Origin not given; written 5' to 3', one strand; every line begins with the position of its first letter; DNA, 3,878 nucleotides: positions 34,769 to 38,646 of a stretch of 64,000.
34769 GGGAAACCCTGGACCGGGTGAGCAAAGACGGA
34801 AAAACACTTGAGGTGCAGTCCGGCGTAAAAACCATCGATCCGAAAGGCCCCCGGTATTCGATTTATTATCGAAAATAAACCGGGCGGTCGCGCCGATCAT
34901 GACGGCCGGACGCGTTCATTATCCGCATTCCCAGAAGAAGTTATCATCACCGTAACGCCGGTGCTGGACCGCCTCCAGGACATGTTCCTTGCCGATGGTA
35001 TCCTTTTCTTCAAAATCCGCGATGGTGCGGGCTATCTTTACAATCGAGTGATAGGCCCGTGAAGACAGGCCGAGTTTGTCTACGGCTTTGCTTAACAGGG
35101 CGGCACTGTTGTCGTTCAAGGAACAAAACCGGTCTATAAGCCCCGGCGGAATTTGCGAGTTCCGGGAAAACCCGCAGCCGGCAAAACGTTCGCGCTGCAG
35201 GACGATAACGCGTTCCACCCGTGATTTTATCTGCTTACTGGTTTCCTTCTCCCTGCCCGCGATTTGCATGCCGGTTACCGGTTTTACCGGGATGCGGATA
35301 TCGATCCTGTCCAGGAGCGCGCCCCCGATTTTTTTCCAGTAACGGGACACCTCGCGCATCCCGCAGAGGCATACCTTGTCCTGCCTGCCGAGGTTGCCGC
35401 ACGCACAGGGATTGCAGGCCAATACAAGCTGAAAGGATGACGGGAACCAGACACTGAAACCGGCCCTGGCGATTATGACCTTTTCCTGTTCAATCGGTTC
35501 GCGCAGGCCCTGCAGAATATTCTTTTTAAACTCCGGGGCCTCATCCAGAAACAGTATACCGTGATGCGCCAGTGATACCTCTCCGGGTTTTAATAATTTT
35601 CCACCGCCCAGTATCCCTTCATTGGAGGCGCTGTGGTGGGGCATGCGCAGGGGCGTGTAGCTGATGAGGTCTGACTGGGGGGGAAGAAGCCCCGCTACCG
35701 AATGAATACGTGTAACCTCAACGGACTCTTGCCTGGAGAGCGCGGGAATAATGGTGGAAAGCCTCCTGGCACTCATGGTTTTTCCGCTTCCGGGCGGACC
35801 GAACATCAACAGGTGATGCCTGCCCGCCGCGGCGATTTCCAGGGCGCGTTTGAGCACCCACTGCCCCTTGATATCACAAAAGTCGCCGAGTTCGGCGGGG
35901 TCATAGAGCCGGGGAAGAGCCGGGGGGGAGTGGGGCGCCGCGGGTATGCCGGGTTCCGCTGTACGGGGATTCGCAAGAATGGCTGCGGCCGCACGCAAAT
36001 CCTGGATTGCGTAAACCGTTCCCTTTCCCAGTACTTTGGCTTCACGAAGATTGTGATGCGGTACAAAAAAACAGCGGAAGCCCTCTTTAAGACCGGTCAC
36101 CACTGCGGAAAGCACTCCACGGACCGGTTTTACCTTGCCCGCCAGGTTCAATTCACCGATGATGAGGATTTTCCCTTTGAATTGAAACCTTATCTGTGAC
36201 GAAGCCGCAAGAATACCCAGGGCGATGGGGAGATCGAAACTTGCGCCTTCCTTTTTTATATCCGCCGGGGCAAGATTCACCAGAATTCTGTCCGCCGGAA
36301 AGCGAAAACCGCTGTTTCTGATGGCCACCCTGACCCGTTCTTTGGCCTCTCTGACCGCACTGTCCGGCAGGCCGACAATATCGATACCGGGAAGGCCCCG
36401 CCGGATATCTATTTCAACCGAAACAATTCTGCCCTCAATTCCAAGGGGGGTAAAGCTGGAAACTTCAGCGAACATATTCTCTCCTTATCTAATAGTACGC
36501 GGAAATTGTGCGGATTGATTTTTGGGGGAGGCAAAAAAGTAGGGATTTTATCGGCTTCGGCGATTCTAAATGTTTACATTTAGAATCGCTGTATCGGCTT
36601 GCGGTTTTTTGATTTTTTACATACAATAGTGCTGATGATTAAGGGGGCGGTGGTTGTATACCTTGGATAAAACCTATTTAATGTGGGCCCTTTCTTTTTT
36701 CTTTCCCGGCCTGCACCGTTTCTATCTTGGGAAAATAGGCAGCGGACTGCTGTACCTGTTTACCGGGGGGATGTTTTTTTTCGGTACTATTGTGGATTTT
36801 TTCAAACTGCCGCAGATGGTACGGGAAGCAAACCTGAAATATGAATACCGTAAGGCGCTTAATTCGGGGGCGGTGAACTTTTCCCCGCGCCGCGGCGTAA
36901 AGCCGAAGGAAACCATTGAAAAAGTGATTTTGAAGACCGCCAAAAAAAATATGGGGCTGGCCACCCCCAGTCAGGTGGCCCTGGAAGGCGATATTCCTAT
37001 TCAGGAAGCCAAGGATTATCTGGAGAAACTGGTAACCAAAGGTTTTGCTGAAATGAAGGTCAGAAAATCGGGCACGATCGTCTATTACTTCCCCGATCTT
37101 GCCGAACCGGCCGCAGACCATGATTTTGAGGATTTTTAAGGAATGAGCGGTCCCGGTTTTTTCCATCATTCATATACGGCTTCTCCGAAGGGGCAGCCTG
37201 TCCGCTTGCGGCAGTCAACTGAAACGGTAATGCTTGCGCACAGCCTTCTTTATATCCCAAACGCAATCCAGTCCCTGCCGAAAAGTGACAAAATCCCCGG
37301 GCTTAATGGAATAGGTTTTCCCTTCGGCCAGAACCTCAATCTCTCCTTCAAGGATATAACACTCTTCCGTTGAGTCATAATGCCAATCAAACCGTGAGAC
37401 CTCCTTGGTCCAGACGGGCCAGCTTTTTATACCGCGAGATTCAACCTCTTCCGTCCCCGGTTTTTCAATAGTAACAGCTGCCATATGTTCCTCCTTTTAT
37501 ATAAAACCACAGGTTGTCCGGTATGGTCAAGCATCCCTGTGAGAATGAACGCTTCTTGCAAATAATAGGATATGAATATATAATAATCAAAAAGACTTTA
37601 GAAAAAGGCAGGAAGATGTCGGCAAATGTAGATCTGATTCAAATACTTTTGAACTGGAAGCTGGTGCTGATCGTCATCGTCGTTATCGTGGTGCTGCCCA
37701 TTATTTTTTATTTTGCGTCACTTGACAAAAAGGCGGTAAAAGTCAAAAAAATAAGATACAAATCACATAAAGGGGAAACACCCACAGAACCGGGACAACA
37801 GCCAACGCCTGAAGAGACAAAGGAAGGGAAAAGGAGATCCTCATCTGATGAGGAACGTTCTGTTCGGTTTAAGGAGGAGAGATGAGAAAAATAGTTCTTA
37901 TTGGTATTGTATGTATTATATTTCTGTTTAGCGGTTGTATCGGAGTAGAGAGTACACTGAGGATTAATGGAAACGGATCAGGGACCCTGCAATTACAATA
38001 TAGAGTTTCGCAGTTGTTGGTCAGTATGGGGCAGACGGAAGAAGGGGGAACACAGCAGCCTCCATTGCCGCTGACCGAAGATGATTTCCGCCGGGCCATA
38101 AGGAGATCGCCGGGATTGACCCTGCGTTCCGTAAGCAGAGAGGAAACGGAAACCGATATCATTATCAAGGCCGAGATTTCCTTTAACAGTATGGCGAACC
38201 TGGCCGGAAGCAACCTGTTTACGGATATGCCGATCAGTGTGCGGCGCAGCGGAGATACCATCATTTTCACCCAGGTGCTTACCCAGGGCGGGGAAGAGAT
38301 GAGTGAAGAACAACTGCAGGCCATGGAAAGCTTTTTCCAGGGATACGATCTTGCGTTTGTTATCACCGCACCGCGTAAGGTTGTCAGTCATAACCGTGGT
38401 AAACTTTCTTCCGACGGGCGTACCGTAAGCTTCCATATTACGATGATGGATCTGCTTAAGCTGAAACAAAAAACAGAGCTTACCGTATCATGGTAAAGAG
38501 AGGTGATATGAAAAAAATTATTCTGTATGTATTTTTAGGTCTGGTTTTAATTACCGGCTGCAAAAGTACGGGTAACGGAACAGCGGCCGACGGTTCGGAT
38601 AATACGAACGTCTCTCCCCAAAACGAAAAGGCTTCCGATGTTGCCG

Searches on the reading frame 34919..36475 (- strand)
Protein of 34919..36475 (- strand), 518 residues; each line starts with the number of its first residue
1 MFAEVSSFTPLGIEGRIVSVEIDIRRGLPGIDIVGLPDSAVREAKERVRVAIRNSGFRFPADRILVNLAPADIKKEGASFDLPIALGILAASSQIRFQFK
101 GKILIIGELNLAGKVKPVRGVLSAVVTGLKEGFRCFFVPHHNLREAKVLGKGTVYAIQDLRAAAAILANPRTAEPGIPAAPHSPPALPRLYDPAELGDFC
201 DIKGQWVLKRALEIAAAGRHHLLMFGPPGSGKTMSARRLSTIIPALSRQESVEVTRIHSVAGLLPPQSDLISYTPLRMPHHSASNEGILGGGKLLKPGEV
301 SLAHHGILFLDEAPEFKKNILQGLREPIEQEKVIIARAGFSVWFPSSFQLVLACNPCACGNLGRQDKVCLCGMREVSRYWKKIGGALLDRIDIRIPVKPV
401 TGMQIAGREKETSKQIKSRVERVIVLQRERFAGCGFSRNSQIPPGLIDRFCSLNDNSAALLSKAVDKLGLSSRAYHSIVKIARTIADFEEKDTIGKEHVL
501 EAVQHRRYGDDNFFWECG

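Call 18: search_protein_families(library=pfam, proteins=[window:34919-36475:-])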
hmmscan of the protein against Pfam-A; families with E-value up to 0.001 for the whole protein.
window:34919-36475:- (518 aa): 7 families
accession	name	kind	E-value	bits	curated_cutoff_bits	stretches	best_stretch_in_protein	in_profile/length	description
PF01078.27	Mg_chelatase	-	1e-82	277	20.3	1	198-402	1-204/207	Magnesium chelatase, subunit ChlI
PF13541.12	ChlI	-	2e-46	157.3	27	1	20-142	1-121/121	Subunit ChlI of Mg-chelatase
PF13335.12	Mg_chelatase_C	-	7.4e-27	94.2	26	1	411-506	2-94/94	Magnesium chelatase, subunit ChlI C-terminal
PF00493.29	MCM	-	1.6e-07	31.1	23.3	1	294-357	111-174/224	MCM P-loop domain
PF07728.20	AAA_5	-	1.3e-06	28.9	22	1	221-357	1-124/139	AAA domain (dynein-related subfamily)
PF05362.19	Lon_C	-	0.00055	20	21.1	1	59-147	91-177/205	Lon protease (S16) C-terminal proteolytic domain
PF00158.32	Sigma54_activat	-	0.00065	19.9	20.2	0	211-353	14-140/168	Sigma-54 interaction domain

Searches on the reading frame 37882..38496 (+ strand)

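Call 90: search_protein_families(library=pfam, proteins=[window:37882-38496:+])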
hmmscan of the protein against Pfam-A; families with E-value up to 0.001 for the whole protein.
window:37882-38496:+ (204 aa): 1 family
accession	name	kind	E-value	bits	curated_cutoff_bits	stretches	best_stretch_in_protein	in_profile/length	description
PF21946.1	LppM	-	1.8e-06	28.7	27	1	94-189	60-142/153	LppM domain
